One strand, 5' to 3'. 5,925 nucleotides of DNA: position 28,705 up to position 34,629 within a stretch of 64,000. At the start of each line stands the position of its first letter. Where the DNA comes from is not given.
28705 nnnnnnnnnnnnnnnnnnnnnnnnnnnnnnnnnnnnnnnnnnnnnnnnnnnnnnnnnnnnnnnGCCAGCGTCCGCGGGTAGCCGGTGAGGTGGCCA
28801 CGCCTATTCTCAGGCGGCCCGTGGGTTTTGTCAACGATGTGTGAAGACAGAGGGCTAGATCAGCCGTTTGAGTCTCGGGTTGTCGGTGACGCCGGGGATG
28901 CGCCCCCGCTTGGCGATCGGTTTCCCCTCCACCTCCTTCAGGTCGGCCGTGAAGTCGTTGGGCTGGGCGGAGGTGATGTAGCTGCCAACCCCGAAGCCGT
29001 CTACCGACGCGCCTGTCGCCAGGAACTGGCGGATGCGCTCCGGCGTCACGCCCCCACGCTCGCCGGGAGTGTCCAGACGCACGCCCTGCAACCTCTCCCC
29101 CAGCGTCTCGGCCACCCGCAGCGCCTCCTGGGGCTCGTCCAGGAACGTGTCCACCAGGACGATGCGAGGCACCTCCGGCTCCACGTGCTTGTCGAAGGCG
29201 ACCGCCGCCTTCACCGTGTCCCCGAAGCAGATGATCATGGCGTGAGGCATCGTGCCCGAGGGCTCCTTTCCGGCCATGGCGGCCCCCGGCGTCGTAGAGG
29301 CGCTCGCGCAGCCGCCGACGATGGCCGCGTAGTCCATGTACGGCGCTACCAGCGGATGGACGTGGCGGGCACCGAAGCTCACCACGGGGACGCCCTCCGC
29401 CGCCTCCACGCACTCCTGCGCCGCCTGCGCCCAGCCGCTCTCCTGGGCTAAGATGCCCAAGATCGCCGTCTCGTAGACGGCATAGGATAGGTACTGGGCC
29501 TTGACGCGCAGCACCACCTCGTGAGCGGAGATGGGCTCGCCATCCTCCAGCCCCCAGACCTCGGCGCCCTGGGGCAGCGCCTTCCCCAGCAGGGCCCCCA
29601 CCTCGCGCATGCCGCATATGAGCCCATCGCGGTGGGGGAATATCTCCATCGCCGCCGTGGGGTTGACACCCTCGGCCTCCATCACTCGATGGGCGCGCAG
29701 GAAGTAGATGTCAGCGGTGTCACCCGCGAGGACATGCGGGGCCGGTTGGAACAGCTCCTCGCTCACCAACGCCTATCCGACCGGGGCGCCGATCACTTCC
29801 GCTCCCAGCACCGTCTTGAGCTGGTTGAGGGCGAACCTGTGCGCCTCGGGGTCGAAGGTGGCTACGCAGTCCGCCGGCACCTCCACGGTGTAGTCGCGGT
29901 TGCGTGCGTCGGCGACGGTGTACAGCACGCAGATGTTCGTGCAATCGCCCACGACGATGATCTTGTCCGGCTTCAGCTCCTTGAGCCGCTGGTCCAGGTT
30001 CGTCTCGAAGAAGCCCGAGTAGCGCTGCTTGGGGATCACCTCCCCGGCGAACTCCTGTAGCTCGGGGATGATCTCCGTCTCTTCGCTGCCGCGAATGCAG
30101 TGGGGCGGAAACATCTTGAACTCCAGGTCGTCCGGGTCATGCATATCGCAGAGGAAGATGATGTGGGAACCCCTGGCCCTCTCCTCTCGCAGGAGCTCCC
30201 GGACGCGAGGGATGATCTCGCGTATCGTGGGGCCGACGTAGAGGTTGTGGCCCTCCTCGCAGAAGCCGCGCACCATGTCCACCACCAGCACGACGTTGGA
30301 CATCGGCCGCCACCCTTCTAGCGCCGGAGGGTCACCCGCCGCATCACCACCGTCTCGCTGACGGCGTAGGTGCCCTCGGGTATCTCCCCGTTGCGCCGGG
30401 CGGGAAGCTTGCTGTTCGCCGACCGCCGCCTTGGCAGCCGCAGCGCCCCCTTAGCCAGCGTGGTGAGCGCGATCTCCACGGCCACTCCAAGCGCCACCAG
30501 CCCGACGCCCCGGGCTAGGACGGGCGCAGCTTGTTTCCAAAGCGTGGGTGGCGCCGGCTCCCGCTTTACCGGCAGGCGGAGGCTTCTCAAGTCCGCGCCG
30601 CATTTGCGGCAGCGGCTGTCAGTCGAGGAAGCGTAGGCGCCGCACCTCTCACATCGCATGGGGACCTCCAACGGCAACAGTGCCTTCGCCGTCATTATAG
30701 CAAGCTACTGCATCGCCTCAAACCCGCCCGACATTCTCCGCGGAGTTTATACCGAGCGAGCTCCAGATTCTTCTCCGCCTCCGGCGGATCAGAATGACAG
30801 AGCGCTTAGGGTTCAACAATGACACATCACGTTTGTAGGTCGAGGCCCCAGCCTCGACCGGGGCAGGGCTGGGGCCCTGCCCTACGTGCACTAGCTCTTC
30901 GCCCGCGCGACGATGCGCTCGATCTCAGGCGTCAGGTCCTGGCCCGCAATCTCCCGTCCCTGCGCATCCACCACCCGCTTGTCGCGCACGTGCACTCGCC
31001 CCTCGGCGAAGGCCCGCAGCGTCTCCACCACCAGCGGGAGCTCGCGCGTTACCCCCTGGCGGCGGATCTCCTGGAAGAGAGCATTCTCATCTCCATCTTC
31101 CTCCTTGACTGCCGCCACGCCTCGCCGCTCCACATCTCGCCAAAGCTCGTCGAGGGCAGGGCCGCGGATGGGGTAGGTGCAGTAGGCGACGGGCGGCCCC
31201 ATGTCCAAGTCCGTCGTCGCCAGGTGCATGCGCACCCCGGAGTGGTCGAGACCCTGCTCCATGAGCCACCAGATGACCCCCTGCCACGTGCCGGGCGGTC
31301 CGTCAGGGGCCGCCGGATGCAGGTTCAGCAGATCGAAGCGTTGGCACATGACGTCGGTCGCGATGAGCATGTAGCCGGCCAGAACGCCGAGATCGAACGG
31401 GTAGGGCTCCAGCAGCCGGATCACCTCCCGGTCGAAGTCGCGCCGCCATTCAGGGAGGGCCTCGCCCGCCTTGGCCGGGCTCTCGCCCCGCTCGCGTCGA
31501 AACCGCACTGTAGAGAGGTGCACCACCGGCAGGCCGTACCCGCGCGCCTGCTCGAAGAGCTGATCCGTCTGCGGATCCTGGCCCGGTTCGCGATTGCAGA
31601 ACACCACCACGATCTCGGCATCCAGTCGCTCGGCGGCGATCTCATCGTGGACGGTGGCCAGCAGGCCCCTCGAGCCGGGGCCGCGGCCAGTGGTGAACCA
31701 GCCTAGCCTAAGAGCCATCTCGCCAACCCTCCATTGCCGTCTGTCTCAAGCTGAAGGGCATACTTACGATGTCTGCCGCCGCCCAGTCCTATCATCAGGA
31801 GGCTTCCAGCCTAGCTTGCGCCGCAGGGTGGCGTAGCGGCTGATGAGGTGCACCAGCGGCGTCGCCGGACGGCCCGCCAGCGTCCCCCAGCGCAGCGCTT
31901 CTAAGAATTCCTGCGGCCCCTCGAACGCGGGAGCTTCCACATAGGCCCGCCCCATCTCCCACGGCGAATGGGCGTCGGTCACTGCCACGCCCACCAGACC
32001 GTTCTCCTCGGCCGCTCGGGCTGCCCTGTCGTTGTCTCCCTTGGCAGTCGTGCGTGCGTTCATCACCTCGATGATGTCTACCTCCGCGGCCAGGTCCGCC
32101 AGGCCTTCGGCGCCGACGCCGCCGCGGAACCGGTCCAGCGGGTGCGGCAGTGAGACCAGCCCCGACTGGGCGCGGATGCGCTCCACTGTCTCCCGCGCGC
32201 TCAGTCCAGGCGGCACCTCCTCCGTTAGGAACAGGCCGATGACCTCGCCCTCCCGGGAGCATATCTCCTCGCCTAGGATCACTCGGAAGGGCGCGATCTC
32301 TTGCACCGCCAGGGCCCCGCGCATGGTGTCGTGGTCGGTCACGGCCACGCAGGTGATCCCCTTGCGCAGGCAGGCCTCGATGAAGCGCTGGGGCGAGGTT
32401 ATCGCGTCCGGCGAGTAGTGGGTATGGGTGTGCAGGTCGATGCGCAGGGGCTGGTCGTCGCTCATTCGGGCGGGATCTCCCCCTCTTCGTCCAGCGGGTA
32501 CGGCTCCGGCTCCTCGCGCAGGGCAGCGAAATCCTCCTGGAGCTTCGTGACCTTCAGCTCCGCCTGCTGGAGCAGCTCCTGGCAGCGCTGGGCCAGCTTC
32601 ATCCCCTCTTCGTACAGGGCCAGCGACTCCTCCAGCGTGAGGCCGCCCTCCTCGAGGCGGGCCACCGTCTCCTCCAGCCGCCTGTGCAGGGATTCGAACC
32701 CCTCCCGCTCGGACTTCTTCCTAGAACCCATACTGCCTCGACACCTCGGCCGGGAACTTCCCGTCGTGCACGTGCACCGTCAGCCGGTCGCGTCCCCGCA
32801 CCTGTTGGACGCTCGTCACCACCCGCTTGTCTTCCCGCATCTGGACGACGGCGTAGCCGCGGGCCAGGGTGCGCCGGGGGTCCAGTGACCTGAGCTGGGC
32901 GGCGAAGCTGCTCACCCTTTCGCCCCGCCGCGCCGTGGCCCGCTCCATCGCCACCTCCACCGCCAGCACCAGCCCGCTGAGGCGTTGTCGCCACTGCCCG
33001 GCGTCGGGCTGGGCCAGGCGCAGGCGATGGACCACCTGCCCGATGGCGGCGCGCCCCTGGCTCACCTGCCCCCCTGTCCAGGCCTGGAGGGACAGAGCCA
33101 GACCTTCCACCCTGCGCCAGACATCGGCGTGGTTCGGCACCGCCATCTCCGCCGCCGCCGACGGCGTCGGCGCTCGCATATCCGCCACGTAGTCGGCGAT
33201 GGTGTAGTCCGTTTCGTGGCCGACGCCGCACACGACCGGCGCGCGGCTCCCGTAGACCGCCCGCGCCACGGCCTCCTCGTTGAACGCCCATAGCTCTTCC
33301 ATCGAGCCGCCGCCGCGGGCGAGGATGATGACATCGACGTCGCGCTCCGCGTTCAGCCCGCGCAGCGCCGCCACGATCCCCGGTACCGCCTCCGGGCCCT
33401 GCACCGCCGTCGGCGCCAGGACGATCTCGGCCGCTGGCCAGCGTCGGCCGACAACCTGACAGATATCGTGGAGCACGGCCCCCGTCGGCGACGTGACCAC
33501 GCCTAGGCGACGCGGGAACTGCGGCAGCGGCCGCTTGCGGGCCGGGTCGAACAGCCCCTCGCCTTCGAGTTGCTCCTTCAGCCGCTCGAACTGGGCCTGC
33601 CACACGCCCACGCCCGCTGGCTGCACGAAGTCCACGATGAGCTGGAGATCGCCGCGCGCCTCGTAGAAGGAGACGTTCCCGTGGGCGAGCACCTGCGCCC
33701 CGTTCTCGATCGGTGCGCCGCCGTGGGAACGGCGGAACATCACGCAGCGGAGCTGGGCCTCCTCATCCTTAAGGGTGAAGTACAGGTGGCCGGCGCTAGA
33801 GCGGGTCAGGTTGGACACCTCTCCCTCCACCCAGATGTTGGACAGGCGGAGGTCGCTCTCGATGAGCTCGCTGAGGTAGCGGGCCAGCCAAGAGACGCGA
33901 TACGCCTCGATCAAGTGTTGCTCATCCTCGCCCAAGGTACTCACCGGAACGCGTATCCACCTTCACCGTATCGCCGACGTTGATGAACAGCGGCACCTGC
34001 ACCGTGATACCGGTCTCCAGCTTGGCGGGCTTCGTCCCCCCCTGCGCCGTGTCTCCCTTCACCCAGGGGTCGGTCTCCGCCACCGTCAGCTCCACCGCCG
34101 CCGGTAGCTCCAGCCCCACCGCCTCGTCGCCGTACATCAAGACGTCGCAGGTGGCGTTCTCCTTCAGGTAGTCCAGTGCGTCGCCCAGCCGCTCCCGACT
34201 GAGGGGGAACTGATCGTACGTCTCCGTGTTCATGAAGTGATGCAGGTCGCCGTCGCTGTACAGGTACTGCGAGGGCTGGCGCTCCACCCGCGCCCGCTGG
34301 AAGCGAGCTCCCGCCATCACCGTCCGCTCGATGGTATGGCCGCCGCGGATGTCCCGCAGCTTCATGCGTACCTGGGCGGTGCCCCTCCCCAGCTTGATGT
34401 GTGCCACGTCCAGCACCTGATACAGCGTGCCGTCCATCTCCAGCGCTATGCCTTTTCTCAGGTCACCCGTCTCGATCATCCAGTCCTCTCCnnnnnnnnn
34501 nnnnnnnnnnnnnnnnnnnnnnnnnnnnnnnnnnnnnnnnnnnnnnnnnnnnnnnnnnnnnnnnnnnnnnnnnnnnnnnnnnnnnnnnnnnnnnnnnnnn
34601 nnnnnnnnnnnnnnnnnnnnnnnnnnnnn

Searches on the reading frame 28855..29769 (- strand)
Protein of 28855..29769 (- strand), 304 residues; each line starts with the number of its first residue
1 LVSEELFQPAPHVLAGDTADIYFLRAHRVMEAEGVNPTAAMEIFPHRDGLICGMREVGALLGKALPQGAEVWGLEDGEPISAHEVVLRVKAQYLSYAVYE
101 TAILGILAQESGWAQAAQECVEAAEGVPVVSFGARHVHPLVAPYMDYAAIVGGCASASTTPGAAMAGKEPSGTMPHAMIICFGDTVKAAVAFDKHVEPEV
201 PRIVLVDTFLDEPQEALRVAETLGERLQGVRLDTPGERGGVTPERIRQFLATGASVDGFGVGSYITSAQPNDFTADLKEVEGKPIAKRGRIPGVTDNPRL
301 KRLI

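Call 41: search_protein_families(library=pfam, proteins=[window:28855-29769:-], max_evalue=0.00001)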
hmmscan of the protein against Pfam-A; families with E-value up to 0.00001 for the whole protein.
window:28855-29769:- (304 aa): 2 families
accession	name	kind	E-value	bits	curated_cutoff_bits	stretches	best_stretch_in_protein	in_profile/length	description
PF02749.22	QRPTase_N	-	7.6e-14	52.1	27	1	20-111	1-82/82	Quinolinate phosphoribosyl transferase, N-terminal domain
PF01729.25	QRPTase_C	-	6.9e-12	45.9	23.1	1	114-234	2-108/169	Quinolinate phosphoribosyl transferase, C-terminal domain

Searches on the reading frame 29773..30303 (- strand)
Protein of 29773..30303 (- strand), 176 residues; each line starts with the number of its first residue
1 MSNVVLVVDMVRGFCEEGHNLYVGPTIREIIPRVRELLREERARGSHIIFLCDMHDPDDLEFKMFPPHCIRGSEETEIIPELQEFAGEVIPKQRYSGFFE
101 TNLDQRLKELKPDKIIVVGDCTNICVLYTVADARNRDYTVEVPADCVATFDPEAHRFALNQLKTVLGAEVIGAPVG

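Call 41: search_protein_families(library=pfam, proteins=[window:29773-30303:-], max_evalue=0.00001)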
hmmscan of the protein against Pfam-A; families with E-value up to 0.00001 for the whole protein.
window:29773-30303:- (176 aa): 1 family
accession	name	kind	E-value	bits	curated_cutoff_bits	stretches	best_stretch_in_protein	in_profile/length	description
PF00857.26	Isochorismatase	-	3.5e-41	141.6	27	1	4-171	2-171/175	Isochorismatase domain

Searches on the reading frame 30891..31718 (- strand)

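Call 41: search_protein_families(library=pfam, proteins=[window:30891-31718:-], max_evalue=0.00001)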
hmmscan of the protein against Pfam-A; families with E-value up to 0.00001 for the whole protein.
window:30891-31718:- (275 aa): 1 family
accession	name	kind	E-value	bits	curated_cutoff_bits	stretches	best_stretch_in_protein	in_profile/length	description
PF00551.24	Formyl_trans_N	-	3.5e-11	43.6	26.1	1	19-184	13-156/181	Formyl transferase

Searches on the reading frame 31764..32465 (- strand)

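Call 41: search_protein_families(library=pfam, proteins=[window:31764-32465:-], max_evalue=0.00001)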
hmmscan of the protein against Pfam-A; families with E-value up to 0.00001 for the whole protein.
window:31764-32465:- (233 aa): 2 families
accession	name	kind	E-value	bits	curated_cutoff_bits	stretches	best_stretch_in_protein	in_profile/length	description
PF13263.12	PHP_C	-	1.6e-12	47.2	21.3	1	144-195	3-55/56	PHP-associated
PF02811.25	PHP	-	1.6e-10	42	26.4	1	10-54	1-46/164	PHP domain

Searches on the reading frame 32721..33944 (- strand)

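Call 41: search_protein_families(library=pfam, proteins=[window:32721-33944:-], max_evalue=0.00001)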
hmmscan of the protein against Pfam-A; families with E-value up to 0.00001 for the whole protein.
window:32721-33944:- (407 aa): 3 families
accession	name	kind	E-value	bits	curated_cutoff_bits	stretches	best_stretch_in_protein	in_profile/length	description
PF02601.20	Exonuc_VII_L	-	5.9e-89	299.1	35.9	2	131-344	1-214/315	Exonuclease VII, large subunit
PF13742.12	tRNA_anti_2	-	1.5e-27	96.1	27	1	15-107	1-94/95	OB-fold nucleic acid binding domain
PF01336.31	tRNA_anti-codon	-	7.9e-12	45.4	27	1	37-109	1-74/75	OB-fold nucleic acid binding domain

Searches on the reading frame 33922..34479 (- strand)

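Call 43: search_protein_families(library=pfam, proteins=[window:33922-34479:-], max_evalue=0.00001)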
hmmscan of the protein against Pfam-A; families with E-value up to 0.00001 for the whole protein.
window:33922-34479:- (185 aa): 3 families
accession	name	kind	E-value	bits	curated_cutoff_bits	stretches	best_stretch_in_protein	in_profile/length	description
PF09285.17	Elong-fact-P_C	-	1.8e-28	98.5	25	1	129-184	1-56/56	Elongation factor P, C-terminal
PF01132.26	EFP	-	4.5e-22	78.2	27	1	70-121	3-54/54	Elongation factor P (EF-P) OB domain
PF08207.18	EFP_N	-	3e-17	62.8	23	1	4-58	2-56/58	Elongation factor P (EF-P) KOW-like domain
